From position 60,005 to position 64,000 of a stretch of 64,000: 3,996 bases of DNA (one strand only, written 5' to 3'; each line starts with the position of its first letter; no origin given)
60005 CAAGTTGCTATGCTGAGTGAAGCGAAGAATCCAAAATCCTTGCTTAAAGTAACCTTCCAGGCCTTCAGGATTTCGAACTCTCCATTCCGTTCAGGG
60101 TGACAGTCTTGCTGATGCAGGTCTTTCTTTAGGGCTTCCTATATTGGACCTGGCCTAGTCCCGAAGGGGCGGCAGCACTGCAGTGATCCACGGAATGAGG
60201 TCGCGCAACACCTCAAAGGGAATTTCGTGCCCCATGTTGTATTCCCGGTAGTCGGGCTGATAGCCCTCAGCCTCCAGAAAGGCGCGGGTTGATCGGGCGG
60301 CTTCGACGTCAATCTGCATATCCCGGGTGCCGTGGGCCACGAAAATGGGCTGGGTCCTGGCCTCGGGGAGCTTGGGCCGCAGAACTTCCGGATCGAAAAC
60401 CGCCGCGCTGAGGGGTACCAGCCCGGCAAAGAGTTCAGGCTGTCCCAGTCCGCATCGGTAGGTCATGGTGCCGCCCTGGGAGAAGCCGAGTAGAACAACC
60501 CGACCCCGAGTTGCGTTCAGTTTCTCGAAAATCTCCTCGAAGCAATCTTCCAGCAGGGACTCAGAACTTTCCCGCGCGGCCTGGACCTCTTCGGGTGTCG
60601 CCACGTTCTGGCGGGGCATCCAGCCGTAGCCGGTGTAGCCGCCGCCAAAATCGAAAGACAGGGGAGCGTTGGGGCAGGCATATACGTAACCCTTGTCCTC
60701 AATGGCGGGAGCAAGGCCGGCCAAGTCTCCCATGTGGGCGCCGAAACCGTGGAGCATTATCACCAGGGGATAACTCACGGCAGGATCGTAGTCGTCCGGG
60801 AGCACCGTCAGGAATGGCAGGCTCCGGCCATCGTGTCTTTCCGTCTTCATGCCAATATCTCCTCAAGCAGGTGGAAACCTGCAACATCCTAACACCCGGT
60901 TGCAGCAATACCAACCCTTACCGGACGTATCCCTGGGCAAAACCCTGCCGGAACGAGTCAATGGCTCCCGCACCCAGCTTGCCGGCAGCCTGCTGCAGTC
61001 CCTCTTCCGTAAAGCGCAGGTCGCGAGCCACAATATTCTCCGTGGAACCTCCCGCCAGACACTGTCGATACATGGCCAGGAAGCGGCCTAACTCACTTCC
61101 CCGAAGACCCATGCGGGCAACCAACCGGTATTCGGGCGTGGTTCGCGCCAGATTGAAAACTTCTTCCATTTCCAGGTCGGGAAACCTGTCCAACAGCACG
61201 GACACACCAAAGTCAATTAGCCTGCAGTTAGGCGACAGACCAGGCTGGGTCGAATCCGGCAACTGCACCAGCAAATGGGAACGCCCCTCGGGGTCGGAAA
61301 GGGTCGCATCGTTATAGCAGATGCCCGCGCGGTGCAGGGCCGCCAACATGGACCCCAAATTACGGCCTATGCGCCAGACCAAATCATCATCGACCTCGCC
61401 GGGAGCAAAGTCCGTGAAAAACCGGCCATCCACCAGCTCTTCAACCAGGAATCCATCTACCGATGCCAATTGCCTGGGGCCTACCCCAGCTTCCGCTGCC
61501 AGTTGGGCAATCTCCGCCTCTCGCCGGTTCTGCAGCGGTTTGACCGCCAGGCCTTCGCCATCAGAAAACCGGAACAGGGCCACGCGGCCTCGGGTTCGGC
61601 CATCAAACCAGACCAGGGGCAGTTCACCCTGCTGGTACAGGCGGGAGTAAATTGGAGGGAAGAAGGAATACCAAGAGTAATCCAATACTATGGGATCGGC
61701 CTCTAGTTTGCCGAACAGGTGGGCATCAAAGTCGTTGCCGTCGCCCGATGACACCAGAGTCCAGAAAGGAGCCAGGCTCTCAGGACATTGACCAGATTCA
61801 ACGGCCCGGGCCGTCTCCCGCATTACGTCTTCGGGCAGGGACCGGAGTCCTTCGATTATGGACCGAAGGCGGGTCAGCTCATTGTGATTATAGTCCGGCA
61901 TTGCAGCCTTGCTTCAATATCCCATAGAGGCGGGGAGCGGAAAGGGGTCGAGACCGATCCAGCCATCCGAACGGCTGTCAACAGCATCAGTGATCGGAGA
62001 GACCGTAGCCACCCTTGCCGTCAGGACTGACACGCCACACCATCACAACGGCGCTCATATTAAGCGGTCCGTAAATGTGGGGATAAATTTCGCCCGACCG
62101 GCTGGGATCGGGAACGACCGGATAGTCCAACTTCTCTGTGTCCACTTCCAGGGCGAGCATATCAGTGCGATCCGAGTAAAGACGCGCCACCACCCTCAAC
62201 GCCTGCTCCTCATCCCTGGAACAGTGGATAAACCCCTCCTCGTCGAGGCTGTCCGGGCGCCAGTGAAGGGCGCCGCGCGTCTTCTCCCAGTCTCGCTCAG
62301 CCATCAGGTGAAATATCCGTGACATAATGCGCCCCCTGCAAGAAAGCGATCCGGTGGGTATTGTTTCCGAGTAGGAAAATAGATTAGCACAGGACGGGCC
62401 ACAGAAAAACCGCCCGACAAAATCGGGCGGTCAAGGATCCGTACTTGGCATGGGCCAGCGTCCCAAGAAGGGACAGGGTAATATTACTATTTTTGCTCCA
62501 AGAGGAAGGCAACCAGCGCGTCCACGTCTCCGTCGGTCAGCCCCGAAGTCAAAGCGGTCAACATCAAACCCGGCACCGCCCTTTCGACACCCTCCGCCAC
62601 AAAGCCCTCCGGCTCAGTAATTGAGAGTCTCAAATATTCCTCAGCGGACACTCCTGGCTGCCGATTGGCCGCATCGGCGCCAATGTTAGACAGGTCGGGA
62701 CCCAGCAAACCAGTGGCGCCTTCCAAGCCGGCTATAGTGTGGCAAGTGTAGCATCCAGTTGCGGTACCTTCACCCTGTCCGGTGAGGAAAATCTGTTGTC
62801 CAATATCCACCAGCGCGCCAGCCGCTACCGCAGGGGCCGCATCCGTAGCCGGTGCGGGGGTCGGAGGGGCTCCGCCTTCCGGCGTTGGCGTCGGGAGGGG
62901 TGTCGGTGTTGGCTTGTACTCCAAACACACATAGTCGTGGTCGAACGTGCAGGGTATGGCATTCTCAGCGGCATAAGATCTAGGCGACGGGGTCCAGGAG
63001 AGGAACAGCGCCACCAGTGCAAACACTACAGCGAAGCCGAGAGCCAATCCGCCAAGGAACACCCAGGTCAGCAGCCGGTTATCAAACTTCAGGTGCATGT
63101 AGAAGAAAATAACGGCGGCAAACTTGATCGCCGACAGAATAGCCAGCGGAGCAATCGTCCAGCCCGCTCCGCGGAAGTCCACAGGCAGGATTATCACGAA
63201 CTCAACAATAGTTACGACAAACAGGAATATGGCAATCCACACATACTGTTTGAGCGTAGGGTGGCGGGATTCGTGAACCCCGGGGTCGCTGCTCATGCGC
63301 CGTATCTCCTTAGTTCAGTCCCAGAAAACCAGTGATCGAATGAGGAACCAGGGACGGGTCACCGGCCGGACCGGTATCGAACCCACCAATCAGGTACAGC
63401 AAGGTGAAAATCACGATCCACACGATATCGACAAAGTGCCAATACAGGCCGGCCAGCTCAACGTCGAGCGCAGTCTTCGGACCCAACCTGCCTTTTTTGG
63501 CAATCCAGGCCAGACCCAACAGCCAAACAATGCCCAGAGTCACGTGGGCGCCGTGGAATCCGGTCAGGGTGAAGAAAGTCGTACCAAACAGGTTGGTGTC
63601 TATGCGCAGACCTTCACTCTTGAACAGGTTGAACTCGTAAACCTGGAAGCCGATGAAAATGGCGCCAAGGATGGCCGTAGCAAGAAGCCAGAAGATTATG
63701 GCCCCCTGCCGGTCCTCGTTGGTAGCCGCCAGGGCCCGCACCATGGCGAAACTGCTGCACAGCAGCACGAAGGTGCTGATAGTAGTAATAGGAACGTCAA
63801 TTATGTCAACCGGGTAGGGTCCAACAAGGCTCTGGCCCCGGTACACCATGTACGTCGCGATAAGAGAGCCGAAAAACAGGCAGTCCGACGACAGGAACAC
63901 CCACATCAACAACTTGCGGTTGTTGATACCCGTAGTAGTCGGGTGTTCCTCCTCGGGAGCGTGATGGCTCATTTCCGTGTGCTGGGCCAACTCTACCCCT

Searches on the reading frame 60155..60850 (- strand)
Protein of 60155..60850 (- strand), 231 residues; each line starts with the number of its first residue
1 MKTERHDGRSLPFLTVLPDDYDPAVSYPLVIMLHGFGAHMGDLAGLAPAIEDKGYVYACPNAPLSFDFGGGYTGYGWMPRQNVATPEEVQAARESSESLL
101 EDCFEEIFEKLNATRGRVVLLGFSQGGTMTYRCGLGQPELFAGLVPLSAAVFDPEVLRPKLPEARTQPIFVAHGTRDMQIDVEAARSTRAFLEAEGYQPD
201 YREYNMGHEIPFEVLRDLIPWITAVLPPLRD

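Call 71: search_protein_families(library=pfam, proteins=[window:60155-60850:-], max_evalue=0.001)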
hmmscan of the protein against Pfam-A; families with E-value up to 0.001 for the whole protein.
window:60155-60850:- (231 aa): 7 families
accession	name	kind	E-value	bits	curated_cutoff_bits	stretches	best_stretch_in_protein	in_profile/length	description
PF02230.22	Abhydrolase_2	-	8.7e-18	65.4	23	1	28-224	15-215/217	Phospholipase/Carboxylesterase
PF12146.15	Hydrolase_4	-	2.3e-07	30.8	27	1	29-154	6-114/239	Serine aminopeptidase, S33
PF12697.13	Abhydrolase_6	-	1.5e-06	29.5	26.3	1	30-194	1-133/217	Alpha/beta hydrolase family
PF00756.26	Esterase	-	1.5e-05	25.3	22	1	9-151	6-156/251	Putative esterase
PF00561.26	Abhydrolase_1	-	5.7e-05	23.3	25.8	0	28-149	1-102/245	alpha/beta hydrolase fold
PF03959.19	FSH1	-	9e-05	22.7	21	1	32-212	9-203/211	Serine hydrolase (FSH1)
PF00326.27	Peptidase_S9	-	0.00032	20.7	22.6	0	104-147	52-95/213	Prolyl oligopeptidase family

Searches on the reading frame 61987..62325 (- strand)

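Call 71: search_protein_families(library=pfam, proteins=[window:61987-62325:-], max_evalue=0.001)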
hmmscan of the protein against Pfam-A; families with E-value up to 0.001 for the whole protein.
window:61987-62325:- (112 aa): 1 family
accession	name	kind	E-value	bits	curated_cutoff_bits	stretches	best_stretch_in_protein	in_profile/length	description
PF06108.18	DUF952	-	1.2e-23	83.3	23.7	1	9-96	3-90/90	Protein of unknown function (DUF952)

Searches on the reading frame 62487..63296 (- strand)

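Call 71: search_protein_families(library=pfam, proteins=[window:62487-63296:-], max_evalue=0.001)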
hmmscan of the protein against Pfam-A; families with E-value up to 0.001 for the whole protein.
window:62487-63296:- (269 aa): 2 families
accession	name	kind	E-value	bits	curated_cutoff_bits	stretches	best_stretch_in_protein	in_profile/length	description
PF03626.19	COX4_pro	-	4.6e-07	30.6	28.9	1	20-90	2-70/72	Prokaryotic Cytochrome C oxidase subunit IV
PF00034.26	Cytochrom_C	-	5.1e-07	31.4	21.3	1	173-267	10-88/90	Cytochrome c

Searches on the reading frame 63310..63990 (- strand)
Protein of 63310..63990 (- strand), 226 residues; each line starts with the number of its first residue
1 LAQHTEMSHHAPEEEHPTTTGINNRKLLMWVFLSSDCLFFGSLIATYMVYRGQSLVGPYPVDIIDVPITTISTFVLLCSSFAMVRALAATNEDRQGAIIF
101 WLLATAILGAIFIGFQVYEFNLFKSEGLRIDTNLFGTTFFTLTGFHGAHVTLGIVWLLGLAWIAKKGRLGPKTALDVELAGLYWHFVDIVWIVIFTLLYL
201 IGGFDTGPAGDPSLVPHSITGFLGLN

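Call 71: search_protein_families(library=pfam, proteins=[window:63310-63990:-], max_evalue=0.001)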
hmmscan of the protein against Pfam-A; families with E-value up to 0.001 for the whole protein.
window:63310-63990:- (226 aa): 1 family
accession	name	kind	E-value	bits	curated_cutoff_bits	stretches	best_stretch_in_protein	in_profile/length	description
PF00510.24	COX3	-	7.3e-19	69.1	23.8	1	31-201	90-256/258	Cytochrome c oxidase subunit III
